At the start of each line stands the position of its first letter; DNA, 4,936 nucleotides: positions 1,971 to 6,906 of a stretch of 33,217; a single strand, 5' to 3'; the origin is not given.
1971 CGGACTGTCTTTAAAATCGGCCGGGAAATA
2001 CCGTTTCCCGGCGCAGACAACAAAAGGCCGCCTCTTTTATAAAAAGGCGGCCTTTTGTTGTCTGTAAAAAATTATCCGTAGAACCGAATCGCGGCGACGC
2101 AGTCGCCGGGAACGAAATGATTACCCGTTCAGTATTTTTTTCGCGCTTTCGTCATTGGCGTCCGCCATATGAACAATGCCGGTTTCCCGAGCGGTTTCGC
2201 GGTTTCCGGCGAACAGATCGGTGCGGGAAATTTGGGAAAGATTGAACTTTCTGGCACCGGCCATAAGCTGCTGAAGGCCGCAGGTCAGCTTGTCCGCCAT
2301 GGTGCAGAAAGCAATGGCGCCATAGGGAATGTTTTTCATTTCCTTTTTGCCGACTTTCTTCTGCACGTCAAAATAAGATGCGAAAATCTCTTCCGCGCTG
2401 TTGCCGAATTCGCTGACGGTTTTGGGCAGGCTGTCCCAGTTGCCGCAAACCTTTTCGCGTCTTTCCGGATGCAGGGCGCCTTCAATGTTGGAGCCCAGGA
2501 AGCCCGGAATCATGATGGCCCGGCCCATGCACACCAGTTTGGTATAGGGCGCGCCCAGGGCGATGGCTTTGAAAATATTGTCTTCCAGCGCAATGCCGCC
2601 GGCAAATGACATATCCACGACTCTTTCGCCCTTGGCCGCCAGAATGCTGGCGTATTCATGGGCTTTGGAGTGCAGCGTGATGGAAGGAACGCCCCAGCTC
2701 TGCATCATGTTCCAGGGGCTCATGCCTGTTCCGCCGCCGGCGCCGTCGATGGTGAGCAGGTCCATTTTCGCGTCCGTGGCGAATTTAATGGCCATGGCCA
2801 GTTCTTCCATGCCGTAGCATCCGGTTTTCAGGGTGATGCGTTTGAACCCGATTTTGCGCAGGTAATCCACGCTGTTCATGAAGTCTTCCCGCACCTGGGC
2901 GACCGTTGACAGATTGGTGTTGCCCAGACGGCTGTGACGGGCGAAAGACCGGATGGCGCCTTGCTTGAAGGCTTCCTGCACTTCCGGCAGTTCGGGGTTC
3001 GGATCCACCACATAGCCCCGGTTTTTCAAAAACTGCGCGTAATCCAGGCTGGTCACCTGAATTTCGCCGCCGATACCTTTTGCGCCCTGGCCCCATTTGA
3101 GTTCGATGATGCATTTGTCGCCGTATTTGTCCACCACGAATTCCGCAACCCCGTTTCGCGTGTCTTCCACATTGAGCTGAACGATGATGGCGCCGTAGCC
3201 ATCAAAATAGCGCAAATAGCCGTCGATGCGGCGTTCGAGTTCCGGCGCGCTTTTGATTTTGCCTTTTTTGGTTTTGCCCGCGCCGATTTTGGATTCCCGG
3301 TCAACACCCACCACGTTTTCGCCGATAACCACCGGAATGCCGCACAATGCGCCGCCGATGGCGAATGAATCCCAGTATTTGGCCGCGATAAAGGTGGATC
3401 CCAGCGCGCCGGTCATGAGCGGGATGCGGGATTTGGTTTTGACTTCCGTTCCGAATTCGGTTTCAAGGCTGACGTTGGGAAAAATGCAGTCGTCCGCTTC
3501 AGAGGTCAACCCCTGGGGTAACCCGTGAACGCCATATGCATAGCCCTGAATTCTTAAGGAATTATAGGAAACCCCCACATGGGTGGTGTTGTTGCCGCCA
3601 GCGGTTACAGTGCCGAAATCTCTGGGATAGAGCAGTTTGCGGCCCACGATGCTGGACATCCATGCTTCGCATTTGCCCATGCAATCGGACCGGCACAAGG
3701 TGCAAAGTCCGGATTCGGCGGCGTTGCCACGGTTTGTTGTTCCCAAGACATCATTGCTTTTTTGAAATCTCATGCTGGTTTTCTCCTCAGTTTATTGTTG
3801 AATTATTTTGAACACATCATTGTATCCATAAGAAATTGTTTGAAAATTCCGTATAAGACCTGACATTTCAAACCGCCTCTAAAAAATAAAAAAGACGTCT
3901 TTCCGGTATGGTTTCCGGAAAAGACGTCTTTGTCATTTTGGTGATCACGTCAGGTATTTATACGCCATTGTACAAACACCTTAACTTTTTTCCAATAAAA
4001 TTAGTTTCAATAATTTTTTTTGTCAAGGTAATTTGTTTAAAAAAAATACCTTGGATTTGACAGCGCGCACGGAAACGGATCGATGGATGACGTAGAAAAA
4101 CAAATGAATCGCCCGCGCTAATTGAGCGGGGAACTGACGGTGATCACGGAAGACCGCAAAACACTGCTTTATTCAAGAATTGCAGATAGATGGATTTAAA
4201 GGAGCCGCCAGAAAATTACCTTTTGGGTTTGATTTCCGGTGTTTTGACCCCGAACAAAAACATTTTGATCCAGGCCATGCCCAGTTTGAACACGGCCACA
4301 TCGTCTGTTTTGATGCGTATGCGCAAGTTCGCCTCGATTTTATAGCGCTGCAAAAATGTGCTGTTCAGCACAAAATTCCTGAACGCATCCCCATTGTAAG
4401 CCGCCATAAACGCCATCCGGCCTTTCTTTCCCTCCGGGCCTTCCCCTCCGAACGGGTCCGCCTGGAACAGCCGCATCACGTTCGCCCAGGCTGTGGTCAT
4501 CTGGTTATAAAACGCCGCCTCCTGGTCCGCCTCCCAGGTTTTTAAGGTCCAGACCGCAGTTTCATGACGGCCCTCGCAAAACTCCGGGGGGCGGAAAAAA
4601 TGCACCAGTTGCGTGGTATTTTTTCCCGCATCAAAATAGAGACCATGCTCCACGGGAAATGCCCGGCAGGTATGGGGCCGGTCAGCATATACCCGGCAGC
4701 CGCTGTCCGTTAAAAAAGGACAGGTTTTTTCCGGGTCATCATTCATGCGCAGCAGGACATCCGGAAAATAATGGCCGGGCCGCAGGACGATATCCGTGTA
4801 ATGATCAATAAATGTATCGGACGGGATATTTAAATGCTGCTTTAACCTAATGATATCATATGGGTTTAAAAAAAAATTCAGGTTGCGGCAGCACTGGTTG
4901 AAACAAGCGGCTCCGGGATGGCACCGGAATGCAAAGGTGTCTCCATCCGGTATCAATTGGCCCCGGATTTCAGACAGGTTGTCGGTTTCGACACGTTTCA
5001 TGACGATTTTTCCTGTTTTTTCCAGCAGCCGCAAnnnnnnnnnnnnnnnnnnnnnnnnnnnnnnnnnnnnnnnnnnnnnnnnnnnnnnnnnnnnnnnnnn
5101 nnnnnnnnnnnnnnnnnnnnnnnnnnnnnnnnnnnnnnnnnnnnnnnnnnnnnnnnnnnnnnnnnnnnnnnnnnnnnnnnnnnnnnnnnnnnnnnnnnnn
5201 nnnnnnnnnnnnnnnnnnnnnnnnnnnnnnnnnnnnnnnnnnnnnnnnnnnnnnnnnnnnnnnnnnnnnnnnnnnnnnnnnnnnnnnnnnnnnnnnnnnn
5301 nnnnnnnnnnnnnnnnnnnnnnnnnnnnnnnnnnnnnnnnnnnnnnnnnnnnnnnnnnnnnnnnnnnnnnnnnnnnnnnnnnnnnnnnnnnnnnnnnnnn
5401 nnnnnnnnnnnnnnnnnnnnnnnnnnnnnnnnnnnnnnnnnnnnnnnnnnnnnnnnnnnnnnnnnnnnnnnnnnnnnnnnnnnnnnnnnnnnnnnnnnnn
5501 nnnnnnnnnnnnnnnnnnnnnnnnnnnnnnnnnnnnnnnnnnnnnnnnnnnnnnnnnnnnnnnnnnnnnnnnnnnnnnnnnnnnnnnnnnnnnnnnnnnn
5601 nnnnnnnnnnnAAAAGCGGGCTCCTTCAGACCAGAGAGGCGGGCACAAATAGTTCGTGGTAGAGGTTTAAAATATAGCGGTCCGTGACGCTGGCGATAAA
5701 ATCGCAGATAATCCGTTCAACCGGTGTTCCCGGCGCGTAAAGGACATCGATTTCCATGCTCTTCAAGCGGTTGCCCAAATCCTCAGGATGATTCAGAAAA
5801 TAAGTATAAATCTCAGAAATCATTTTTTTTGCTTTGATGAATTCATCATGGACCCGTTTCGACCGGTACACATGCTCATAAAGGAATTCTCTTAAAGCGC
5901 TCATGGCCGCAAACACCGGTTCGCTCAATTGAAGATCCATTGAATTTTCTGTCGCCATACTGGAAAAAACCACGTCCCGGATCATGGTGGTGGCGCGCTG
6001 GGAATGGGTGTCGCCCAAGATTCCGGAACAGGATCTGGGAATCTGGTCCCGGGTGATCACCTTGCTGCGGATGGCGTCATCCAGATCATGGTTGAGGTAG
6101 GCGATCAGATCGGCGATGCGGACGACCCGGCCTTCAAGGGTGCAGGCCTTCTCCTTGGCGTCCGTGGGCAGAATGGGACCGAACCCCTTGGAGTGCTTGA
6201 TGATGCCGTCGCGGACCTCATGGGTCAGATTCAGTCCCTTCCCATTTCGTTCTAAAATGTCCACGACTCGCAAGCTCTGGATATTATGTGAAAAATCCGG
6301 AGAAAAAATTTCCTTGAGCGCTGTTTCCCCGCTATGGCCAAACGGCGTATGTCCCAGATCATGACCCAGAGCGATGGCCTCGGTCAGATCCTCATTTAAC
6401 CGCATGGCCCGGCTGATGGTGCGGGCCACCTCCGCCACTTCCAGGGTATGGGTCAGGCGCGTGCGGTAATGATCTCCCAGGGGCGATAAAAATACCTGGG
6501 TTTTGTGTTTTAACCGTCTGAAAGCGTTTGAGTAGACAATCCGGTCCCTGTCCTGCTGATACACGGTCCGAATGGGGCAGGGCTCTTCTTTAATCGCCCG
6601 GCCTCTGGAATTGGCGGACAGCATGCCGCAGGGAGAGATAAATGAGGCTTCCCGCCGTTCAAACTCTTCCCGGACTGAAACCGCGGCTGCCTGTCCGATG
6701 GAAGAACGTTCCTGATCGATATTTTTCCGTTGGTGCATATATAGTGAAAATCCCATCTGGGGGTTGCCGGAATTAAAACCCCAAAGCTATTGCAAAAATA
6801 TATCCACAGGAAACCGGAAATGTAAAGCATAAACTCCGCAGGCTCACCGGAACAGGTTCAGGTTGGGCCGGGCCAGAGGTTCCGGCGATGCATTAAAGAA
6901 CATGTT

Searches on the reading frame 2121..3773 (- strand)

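Call 67: search_protein_families(library=pfam, proteins=[window:2121-3773:-])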
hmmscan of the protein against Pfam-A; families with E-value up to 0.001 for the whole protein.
window:2121-3773:- (550 aa): 1 family
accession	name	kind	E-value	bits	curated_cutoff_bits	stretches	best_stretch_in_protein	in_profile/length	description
PF01645.23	Glu_synthase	-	1.3e-14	54.6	20.4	1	295-422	188-309/369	Conserved region in glutamate synthase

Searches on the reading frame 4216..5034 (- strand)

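Call 67: search_protein_families(library=pfam, proteins=[window:4216-5034:-])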
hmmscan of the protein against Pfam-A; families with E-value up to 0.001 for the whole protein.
window:4216-5034:- (272 aa): 1 family
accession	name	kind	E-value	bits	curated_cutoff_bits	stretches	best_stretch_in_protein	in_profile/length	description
PF03692.20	CxxCxxCC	-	3.7e-10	40.8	23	1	43-129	4-72/85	Putative zinc- or iron-chelating domain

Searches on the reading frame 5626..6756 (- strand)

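Call 67: search_protein_families(library=pfam, proteins=[window:5626-6756:-])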
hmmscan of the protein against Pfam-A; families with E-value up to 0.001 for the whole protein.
window:5626-6756:- (376 aa): 2 families
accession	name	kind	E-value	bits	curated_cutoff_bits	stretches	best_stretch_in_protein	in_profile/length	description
PF13286.11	HD_assoc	-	2.5e-20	73.2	22.2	1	276-367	2-90/91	Phosphohydrolase-associated domain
PF01966.28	HD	-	9.7e-15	55.3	22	1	100-219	1-114/116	HD domain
